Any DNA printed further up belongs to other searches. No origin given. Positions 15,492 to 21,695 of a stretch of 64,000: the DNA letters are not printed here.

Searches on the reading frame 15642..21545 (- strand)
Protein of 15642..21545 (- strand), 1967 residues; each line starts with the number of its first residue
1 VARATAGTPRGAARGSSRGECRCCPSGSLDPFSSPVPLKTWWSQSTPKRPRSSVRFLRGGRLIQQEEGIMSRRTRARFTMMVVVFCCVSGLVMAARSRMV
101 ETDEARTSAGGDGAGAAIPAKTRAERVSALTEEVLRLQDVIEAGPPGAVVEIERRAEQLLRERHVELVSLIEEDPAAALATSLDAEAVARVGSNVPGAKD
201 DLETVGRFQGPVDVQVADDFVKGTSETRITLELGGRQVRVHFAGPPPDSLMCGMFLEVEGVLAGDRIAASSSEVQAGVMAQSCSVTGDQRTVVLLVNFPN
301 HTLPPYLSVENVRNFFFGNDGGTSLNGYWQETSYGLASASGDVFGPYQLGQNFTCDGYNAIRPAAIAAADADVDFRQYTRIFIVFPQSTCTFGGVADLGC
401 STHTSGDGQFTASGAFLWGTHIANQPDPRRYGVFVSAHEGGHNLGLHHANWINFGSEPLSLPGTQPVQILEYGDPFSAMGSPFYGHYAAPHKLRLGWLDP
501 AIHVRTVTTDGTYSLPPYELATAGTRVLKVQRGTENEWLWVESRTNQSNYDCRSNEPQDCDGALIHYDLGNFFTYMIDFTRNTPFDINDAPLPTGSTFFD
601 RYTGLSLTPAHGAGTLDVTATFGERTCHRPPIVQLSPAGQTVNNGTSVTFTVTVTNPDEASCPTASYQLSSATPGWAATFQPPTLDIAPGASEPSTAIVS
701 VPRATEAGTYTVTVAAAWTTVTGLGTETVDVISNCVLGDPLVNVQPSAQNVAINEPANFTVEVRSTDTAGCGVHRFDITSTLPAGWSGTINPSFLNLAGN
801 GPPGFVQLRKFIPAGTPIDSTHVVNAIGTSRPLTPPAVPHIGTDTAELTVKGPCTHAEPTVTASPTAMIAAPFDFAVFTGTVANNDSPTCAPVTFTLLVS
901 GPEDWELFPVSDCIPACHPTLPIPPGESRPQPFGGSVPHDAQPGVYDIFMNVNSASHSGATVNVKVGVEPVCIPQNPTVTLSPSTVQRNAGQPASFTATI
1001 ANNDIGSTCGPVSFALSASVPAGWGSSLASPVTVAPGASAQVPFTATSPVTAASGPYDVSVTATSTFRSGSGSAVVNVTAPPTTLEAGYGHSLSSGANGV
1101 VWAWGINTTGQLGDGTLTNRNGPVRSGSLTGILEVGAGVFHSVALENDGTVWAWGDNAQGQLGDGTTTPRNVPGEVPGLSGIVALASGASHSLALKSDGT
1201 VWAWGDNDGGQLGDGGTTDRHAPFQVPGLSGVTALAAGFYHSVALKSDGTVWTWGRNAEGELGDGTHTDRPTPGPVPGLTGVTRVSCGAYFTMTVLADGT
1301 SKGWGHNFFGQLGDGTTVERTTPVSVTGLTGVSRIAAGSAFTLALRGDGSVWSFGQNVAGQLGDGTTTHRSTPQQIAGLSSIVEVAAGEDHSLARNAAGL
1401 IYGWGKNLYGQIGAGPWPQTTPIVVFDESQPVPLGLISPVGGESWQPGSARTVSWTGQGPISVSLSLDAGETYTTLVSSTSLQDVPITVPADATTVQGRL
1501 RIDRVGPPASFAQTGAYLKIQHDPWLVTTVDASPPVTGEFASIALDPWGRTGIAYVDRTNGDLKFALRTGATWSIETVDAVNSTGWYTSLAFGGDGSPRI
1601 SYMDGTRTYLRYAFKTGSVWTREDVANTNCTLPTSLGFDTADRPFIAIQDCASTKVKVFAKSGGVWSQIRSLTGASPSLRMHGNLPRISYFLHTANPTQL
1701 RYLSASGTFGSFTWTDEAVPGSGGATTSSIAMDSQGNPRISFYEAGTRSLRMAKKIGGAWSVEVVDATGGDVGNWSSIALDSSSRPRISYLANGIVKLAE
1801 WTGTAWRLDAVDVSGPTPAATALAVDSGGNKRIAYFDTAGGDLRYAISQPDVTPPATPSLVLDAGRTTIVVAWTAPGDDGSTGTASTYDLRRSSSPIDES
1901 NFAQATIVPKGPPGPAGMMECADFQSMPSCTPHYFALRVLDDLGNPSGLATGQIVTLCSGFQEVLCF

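Call 26: search_protein_families(library=pfam, proteins=[window:15642-21545:-], max_evalue=0.001)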
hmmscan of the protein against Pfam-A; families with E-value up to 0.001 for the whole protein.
window:15642-21545:- (1967 aa): 6 families
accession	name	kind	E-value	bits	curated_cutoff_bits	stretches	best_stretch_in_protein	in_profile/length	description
PF25390.1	WD40_RLD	-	3.4e-84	283.7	150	2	1085-1287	147-356/363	RCC1-like domain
PF00415.24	RCC1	-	4.6e-74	245.3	21.7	6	1348-1394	1-49/50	Regulator of chromosome condensation (RCC1) repeat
PF13540.12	RCC1_2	-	8.2e-56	185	22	6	1182-1211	1-30/30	Regulator of chromosome condensation (RCC1) repeat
PF10633.15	NPCBM_assoc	-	2.4e-13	50.5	24.4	2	990-1064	3-76/78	NPCBM-associated, NEW3 domain of alpha-galactosidase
PF25384.1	Alsin_RLD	-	4.6e-12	46.4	100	0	1351-1414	244-309/405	Alsin RCC1-like domain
PF05548.17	Peptidase_M11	-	3.9e-07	29.8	21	1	290-530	1-224/303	Gametolysin peptidase M11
